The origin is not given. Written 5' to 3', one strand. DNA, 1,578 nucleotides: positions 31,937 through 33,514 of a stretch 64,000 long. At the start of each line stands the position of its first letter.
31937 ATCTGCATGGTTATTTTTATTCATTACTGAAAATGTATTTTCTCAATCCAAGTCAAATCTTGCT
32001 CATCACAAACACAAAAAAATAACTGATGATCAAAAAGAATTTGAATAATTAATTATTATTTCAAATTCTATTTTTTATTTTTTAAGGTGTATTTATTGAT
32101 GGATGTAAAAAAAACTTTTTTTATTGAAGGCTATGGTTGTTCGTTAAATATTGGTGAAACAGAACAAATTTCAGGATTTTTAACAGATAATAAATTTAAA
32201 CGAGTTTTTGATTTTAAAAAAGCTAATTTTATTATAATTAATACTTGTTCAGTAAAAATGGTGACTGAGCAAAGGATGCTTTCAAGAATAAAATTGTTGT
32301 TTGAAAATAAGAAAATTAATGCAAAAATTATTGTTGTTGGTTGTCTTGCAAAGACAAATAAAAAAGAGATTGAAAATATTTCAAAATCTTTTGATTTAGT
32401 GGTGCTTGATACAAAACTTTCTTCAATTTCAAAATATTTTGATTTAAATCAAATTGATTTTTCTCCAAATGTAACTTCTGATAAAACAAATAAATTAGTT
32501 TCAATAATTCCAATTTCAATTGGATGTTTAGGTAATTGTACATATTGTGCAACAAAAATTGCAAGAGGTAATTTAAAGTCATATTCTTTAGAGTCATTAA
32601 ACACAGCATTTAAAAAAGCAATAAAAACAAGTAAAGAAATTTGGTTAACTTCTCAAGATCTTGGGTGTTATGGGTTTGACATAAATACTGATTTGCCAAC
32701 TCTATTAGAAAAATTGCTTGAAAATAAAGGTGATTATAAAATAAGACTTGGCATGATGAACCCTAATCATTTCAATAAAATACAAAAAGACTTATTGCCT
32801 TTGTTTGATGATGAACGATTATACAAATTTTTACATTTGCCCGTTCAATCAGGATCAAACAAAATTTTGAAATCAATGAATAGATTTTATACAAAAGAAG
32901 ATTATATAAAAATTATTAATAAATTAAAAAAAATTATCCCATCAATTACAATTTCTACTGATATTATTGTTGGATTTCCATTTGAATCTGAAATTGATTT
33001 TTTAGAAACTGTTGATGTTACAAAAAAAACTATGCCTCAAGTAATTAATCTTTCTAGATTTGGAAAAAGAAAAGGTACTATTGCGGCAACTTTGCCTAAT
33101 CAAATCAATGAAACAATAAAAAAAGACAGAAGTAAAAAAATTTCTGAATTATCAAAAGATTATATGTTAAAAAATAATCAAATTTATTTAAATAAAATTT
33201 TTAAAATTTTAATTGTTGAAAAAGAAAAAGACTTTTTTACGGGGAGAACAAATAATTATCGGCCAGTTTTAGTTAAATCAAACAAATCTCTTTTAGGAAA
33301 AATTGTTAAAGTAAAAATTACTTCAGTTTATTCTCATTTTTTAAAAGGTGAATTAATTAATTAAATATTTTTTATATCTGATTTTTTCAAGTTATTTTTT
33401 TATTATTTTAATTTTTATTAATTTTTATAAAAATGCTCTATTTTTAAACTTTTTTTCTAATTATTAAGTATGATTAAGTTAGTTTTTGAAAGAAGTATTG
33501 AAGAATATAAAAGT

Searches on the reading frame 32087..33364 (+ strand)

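Call 17: search_protein_families(library=pfam, proteins=[window:32087-33364:+], max_evalue=0.01)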
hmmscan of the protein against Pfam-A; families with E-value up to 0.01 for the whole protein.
window:32087-33364:+ (425 aa): 4 families
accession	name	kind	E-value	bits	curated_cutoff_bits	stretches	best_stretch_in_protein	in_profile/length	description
PF00919.26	UPF0004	-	1.6e-21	76.5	27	1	11-106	2-97/98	Uncharacterized protein family UPF0004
PF04055.27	Radical_SAM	-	1.6e-19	71.1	29.5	1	141-310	1-164/166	Radical SAM superfamily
PF01938.26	TRAM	-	9.7e-10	38.6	21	1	374-424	10-61/61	TRAM domain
PF18693.7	TRAM_2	-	0.0015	19.1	27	1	371-424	4-63/63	TRAM domain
